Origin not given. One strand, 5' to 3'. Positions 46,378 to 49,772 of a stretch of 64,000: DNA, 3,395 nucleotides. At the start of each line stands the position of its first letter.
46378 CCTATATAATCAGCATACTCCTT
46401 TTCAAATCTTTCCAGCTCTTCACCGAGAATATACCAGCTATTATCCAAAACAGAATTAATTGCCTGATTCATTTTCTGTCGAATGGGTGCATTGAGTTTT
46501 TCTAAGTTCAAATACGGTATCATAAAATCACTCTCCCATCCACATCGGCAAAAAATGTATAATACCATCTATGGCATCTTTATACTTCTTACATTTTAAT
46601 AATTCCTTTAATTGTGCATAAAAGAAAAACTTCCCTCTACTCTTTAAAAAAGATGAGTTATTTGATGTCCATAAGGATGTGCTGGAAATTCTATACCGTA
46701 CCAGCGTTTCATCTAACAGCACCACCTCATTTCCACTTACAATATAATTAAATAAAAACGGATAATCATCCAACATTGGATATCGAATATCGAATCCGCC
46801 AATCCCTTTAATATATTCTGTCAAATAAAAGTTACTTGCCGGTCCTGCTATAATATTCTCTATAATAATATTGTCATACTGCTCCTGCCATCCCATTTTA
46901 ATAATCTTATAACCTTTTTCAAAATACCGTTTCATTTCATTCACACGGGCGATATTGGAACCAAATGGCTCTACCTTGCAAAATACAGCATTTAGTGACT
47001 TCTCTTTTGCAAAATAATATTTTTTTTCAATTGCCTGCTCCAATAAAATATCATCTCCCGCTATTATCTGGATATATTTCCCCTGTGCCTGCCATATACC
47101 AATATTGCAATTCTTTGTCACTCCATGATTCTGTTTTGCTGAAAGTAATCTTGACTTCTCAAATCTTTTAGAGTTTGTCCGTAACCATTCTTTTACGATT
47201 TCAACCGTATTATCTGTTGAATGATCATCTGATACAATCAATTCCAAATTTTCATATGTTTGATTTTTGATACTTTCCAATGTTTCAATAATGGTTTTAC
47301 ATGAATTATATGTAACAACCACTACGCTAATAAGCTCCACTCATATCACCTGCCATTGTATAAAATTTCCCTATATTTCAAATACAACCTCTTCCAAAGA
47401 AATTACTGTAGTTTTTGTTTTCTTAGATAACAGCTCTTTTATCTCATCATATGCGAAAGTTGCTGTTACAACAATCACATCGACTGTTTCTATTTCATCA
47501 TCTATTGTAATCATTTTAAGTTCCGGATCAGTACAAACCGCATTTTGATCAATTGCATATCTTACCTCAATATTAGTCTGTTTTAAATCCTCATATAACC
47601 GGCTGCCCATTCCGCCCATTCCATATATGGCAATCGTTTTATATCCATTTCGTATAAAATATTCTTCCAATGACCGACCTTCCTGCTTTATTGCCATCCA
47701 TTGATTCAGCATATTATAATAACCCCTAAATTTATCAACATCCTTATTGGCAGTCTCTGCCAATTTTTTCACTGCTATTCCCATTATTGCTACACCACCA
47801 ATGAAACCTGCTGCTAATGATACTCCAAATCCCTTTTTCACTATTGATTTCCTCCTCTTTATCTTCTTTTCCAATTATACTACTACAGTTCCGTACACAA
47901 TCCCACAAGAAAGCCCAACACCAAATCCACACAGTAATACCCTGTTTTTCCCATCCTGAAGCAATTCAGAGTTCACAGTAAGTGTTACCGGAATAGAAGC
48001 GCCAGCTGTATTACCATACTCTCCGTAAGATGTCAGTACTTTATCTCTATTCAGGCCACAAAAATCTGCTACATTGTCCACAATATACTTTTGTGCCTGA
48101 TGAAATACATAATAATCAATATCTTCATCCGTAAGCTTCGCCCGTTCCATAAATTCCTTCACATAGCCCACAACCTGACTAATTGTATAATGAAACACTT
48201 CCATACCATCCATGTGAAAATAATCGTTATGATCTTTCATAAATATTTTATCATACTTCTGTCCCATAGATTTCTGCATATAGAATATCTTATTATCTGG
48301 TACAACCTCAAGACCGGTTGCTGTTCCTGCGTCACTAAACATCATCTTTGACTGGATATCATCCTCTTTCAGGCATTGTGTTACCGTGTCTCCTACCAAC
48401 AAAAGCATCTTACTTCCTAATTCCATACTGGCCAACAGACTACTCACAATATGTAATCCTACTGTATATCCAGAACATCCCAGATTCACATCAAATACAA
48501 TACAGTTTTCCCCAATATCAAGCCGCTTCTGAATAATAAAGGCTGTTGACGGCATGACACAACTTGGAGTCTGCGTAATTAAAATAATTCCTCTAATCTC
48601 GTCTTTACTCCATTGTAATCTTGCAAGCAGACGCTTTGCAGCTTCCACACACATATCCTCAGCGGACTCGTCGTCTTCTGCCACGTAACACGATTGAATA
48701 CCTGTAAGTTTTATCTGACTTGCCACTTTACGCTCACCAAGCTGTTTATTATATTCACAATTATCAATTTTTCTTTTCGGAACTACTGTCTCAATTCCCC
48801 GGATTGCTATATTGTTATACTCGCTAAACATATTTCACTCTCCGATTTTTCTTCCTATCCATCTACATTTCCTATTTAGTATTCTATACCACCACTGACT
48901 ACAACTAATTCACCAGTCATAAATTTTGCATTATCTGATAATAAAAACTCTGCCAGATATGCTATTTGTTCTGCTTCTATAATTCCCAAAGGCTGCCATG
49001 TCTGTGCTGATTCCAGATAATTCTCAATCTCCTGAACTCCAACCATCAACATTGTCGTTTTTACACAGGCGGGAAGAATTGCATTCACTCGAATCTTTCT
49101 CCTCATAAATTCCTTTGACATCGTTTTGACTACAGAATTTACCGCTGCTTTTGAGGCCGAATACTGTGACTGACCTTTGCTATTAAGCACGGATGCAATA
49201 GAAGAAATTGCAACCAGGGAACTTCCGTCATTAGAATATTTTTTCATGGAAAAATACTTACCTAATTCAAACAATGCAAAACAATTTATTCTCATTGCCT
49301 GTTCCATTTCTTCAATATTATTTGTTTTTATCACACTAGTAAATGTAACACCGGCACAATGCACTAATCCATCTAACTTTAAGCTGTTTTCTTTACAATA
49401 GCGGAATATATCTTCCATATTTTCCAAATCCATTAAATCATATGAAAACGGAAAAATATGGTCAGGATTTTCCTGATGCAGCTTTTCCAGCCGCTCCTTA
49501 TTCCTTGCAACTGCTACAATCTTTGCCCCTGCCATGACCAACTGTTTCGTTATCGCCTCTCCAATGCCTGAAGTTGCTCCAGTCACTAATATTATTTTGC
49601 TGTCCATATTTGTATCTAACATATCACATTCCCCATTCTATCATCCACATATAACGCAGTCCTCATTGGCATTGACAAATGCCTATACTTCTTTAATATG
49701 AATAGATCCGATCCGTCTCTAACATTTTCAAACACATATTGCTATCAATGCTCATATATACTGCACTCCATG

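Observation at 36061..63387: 27-kb pseudaminic-acid island interleaved with three acyl-carrier modules and a teichoic-type glycerophosphate module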

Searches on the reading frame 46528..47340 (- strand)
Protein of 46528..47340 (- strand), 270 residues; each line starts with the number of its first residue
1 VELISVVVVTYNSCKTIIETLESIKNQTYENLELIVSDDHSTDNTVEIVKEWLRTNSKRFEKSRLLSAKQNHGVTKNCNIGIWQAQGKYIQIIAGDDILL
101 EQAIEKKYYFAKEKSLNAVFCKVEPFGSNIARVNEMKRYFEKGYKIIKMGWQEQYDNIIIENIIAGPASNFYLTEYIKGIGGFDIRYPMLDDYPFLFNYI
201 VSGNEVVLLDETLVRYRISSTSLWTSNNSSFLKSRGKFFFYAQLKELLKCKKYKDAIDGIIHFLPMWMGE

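Call 5: search_protein_families(library=pfam, proteins=[window:46528-47340:-], max_evalue=0.01)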
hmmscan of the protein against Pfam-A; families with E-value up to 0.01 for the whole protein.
window:46528-47340:- (270 aa): 3 families
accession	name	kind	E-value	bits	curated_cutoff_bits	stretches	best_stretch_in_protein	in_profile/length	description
PF00535.33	Glycos_transf_2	-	9.4e-28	97.7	23.3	1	5-147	1-138/168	Glycosyl transferase family 2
PF10111.15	Glyco_tranf_2_2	-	1.5e-07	31.6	27.3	1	5-196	1-196/276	Glycosyltransferase like family 2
PF13641.12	Glyco_tranf_2_3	-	1.8e-07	31.9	27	1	4-124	3-124/230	Glycosyltransferase like family 2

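Call 91: search_protein_families(library=ncbifam, proteins=[window:46528-47340:-], max_evalue=0.000001)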
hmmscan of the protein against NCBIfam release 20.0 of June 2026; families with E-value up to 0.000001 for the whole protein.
window:46528-47340:- (270 aa): 15 families
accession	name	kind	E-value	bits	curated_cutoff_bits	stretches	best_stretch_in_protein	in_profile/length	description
NF047683.1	TeichurnBiosyTuaG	equivalog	3e-23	82.8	400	1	2-248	6-232/252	teichuronic acid biosynthesis protein TuaG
NF053739.1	GlytfEpsEBac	equivalog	6.2e-20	71.3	450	1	4-115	3-111/265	glycosyltransferase EpsE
NF007482.0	PRK10073.1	equivalog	9.8e-20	70.8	423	1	3-124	7-123/334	glycosyltransferase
NF050050.1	ProtGlycPglI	equivalog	2.1e-18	66.8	500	1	2-106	2-103/306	GalNAc(5)-diNAcBac-PP-undecaprenol beta-1,3-glucosyltransferase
TIGR03937.1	PgaC_IcaA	equivalog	1.7e-15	56.9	422.3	1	2-105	45-144/407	poly-beta-1,6-N-acetyl-D-glucosamine synthase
NF041875.1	EPS_EpsD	equivalog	1.5e-12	47.5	370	1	4-187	1-177/325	exopolysaccharide biosynthesis glycosyltransferase EpsD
TIGR03111.1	glyc2_xrt_Gpos1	hypoth_equivalog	1.6e-12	47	363.95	1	4-123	51-169/439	TIGR03111 family XrtG-associated glycosyltransferase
NF038302.1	EPS_HpsE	equivalog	1.9e-11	43.5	300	1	4-120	3-120/307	hormogonium polysaccharide biosynthesis glycosyltransferase HpsE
TIGR04283.1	glyco_like_mftF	equivalog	2.6e-10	40.3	182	1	4-116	1-103/221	TIGR04283 family arsenosugar biosynthesis glycosyltransferase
NF007453.0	PRK10018.1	equivalog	2.2e-08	34.1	382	1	3-101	7-101/280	colanic acid biosynthesis glycosyltransferase WcaA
NF041394.1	GtaseAglG_Halo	equivalog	2.6e-08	33.5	440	1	4-122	3-118/304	glucosyl-dolichyl phosphate glucuronosyltransferase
TIGR04017.1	WcaA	equivalog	5.6e-08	32.7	495.75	1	3-101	6-100/279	colanic acid biosynthesis glycosyltransferase WcaA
NF045692.1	OglycostaseCruG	equivalog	1.4e-07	30.8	600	1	4-56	43-95/386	2'-O-glycosyltransferase CruG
TIGR04009.1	wcaE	equivalog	1.9e-07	30.6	369.2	1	3-114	2-110/248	colanic acid biosynthesis glycosyltransferase WcaE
NF038299.1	EPS_HpsN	equivalog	7.7e-07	28.4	425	0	3-104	2-98/317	hormogonium polysaccharide biosynthesis glycosyltransferase HpsN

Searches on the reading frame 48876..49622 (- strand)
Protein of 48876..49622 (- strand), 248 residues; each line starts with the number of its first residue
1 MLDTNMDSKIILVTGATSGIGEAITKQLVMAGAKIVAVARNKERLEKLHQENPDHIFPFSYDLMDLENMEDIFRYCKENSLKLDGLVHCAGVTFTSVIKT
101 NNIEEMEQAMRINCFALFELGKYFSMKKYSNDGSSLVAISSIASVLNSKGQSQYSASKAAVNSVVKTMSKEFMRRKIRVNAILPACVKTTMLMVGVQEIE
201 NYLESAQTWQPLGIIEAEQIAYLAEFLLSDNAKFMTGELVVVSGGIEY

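Call 5: search_protein_families(library=pfam, proteins=[window:48876-49622:-], max_evalue=0.01)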
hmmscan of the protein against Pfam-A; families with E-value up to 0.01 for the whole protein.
window:48876-49622:- (248 aa): 11 families
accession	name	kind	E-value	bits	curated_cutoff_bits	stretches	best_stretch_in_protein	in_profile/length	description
PF13561.12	adh_short_C2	-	1.1e-48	166.3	27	1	15-246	1-235/236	Enoyl-(Acyl carrier protein) reductase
PF00106.31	adh_short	-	2.9e-45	154.6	26.6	1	9-193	1-188/195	short chain dehydrogenase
PF08659.16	KR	-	5.8e-19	69.1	22.6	1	11-170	3-165/180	KR domain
PF01370.27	Epimerase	-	8.3e-09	35.6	20.9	1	11-172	1-160/240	NAD dependent epimerase/dehydratase family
PF13460.12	NAD_binding_10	-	1.5e-05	25.4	27.2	1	15-70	1-55/184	NAD(P)H-binding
PF04321.23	RmlD_sub_bind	-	0.00012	21.8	27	1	11-141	3-101/287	RmlD substrate binding domain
PF05368.20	NmrA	-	0.00031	20.9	27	1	8-52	2-49/298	NmrA-like family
PF02719.21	Polysacc_synt_2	-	0.00047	19.9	20.2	1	11-107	1-102/293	Polysaccharide biosynthesis protein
PF16363.11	GDP_Man_Dehyd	-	0.00054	20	27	1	12-77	1-75/332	GDP-mannose 4,6 dehydratase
PF03807.23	F420_oxidored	-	0.0022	19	21.6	1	20-52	10-44/94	NADP oxidoreductase coenzyme F420-dependent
PF00107.32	ADH_zinc_N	-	0.0022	18.4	31.8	1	19-60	1-42/129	Zinc-binding dehydrogenase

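Call 91: search_protein_families(library=ncbifam, proteins=[window:48876-49622:-], max_evalue=0.000001)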
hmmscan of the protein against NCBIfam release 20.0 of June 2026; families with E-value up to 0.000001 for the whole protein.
window:48876-49622:- (248 aa): 231 families (the best 25 are shown)
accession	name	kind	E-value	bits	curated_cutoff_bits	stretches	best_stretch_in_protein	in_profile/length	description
NF005559.1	PRK07231.1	subfamily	1.2e-45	156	215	1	6-246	2-247/249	glucose 1-dehydrogenase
TIGR01830.1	3oxo_ACP_reduc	equivalog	3.9e-40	138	297.75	1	12-246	2-238/239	3-oxoacyl-[acyl-carrier-protein] reductase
NF047420.2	EF_P_mod_YmfI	equivalog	3.9e-40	138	238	1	11-246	2-235/236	elongation factor P 5-aminopentanone reductase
NF009466.0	PRK12826.1-2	subfamily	1.1e-39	136.4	222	1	7-246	2-244/248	3-oxoacyl-ACP reductase FabG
NF005067.0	PRK06484.1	equivalog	3.2e-38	131.5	713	1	5-246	6-251/524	short chain dehydrogenase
NF052558.1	MBtsdlDhBudC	equivalog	9.6e-38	130.2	270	1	7-246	2-241/250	meso-2,3-butanediol dehydrogenase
NF006693.0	PRK09242.1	equivalog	1e-37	129.7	328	1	5-246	7-253/258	SDR family oxidoreductase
NF004791.0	PRK06138.1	equivalog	1.7e-37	129.1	312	1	6-246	3-249/252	SDR family oxidoreductase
NF004198.0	PRK05653.1-3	equivalog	3.8e-36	124.8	296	1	6-246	5-246/248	3-oxoacyl-ACP reductase FabG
NF009464.0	PRK12824.1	subfamily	4.8e-36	124.7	269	1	8-246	2-242/245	3-oxoacyl-ACP reductase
TIGR01829.1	AcAcCoA_reduct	subfamily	3e-35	122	302.1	1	9-246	1-240/242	acetoacetyl-CoA reductase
NF052562.1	RADHDNL4305835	equivalog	4.6e-34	118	400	1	5-245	4-248/252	NADP-dependent (R)-specific alcohol dehydrogenase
NF005309.0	PRK06841.1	subfamily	7.2e-34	117.4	286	1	4-245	11-251/255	GolD/DthD family dehydrogenase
NF005893.0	PRK07856.1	equivalog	1.4e-33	116.2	255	1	4-247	5-242/255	SDR family oxidoreductase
NF004197.0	PRK05653.1-1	equivalog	2.2e-33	115.9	332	1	3-247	2-247/249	3-oxoacyl-ACP reductase FabG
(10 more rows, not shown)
